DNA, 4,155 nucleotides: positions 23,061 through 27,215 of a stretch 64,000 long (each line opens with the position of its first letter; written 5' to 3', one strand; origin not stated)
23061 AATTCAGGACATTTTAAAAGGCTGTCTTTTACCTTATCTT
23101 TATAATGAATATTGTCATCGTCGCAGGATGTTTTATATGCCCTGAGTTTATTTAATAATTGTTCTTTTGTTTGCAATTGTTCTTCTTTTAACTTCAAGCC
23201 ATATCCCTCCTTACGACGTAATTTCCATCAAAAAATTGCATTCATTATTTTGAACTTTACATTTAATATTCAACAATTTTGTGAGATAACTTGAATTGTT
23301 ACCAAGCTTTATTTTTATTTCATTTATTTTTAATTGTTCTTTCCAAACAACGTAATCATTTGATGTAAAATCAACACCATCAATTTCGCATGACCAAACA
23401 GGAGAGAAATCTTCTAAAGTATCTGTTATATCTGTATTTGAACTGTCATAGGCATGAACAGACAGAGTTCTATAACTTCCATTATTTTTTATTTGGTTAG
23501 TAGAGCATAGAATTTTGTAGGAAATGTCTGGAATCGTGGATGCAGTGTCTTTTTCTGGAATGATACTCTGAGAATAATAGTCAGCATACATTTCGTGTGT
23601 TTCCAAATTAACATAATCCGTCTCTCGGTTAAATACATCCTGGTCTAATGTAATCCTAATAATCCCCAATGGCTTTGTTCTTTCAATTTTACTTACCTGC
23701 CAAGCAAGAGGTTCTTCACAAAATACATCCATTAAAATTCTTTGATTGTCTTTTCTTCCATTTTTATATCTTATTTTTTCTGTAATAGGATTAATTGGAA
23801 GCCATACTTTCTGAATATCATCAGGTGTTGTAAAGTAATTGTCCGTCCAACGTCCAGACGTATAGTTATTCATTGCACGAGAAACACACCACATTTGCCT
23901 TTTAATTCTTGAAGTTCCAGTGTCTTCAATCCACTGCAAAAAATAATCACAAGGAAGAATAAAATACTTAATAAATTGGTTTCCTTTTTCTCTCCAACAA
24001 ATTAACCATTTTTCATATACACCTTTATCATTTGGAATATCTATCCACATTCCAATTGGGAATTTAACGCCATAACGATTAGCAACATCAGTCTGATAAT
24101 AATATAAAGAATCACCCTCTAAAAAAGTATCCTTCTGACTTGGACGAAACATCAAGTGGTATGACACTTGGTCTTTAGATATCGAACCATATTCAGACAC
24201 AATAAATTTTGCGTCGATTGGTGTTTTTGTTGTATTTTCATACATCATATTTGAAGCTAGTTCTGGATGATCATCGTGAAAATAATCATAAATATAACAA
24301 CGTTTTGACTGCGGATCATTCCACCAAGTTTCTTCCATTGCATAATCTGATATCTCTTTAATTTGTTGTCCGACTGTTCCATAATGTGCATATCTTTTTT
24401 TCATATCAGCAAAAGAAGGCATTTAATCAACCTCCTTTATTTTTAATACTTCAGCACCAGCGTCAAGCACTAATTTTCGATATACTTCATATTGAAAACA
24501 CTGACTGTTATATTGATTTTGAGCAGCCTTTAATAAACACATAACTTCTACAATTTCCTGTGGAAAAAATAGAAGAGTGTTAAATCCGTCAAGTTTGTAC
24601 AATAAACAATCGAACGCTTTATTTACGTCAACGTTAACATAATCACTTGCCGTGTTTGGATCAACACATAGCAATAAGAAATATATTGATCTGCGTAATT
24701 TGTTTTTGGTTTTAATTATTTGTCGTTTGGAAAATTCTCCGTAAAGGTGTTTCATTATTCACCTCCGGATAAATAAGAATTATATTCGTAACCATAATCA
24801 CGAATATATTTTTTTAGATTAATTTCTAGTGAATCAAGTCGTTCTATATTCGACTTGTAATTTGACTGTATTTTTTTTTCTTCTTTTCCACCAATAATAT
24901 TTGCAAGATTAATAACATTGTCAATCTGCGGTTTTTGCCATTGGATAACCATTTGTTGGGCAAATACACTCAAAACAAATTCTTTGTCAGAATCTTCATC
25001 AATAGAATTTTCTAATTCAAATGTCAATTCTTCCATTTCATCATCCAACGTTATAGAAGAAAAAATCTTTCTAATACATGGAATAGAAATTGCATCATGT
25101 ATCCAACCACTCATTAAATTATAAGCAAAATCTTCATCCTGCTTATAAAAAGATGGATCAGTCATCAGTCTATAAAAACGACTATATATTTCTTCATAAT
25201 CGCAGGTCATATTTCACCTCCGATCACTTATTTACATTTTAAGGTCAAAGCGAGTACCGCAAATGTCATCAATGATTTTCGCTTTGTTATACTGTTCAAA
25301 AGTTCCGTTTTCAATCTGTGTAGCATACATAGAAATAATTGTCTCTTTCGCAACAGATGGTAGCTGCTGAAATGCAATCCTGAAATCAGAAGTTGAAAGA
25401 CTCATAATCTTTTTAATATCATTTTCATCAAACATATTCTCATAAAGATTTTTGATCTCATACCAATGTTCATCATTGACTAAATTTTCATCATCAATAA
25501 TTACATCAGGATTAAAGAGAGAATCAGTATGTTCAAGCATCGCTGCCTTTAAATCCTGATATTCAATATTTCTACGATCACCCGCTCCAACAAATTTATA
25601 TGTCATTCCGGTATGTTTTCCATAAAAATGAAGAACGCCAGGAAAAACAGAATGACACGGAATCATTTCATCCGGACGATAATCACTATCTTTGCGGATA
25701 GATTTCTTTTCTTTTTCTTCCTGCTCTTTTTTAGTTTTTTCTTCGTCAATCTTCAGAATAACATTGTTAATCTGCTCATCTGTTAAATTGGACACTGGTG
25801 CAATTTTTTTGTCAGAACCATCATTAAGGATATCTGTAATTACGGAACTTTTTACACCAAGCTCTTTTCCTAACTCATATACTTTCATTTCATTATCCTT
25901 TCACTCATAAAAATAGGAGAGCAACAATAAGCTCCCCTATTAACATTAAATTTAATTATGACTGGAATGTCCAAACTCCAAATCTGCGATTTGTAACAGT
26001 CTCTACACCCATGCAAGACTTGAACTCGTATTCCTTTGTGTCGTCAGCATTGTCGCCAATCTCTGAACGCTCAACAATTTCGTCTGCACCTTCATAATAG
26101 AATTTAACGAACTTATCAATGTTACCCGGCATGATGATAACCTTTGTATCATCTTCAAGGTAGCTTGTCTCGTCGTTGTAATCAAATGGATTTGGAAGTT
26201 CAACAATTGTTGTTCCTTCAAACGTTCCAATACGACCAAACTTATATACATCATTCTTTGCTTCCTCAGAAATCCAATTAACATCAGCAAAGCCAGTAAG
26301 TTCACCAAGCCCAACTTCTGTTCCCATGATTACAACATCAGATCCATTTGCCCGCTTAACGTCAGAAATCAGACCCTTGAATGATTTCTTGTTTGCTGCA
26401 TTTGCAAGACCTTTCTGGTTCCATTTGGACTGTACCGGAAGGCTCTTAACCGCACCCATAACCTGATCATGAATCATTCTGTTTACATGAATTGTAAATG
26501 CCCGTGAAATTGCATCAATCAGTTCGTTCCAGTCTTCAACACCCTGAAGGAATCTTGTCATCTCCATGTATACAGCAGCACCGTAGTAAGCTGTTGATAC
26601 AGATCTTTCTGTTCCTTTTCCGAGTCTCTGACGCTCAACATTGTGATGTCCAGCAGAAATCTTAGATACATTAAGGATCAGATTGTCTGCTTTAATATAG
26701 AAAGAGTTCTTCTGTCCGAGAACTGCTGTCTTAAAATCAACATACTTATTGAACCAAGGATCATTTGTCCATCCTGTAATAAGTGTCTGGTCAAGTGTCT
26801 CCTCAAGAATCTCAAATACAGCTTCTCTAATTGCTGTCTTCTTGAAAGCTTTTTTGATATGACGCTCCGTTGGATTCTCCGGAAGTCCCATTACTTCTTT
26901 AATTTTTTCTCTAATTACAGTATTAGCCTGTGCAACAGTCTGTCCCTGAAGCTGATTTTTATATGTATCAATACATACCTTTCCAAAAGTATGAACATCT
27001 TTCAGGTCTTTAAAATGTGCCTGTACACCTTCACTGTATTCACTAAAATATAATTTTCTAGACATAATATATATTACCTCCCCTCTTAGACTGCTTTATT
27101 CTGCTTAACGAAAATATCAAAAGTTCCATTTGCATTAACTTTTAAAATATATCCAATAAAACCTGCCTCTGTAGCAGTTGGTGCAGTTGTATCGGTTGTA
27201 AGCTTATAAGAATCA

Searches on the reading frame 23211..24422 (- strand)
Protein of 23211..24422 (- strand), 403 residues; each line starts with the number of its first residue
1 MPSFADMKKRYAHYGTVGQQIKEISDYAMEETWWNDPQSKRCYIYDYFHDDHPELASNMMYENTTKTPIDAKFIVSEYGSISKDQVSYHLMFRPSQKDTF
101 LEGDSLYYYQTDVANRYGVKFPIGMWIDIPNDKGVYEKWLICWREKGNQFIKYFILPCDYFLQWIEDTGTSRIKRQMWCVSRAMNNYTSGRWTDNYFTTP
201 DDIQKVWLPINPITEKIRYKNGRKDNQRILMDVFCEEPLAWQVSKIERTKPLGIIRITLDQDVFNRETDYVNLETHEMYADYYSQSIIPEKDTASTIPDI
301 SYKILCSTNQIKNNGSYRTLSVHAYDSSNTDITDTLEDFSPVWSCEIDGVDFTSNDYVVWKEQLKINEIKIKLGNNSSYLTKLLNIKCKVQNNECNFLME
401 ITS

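Call 15: search_protein_families(library=phrogs, proteins=[window:23211-24422:-], max_evalue=0.001)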
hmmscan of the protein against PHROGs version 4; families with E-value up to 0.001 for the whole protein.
window:23211-24422:- (403 aa): 1 family
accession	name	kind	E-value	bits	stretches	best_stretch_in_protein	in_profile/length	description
phrog_5251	-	unknown function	2.2e-29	103.6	1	6-293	6-241/244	-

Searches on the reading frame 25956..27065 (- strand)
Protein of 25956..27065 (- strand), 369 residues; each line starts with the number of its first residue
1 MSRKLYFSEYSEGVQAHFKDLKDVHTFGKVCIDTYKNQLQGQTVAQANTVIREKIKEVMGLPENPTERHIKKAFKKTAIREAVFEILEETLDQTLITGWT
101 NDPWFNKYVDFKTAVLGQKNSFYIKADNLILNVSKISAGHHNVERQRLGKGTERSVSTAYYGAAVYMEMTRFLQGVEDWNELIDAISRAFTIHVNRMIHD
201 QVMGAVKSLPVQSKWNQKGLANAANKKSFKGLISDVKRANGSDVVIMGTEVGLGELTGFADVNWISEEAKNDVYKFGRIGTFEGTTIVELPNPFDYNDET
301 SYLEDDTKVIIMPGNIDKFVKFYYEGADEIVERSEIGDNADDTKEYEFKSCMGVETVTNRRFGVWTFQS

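Call 15: search_protein_families(library=phrogs, proteins=[window:25956-27065:-], max_evalue=0.001)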
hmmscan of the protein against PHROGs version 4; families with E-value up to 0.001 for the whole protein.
window:25956-27065:- (369 aa): 4 families
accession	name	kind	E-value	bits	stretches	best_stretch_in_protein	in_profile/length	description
phrog_4088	-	unknown function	1.8e-72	245.4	1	24-368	4-332/332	-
phrog_22779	-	unknown function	8.9e-14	52.6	1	161-364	4-201/205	-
phrog_27131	-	unknown function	3.1e-05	25.2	1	81-147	56-119/119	-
phrog_16565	-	unknown function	0.00015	22.2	1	180-320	138-273/312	-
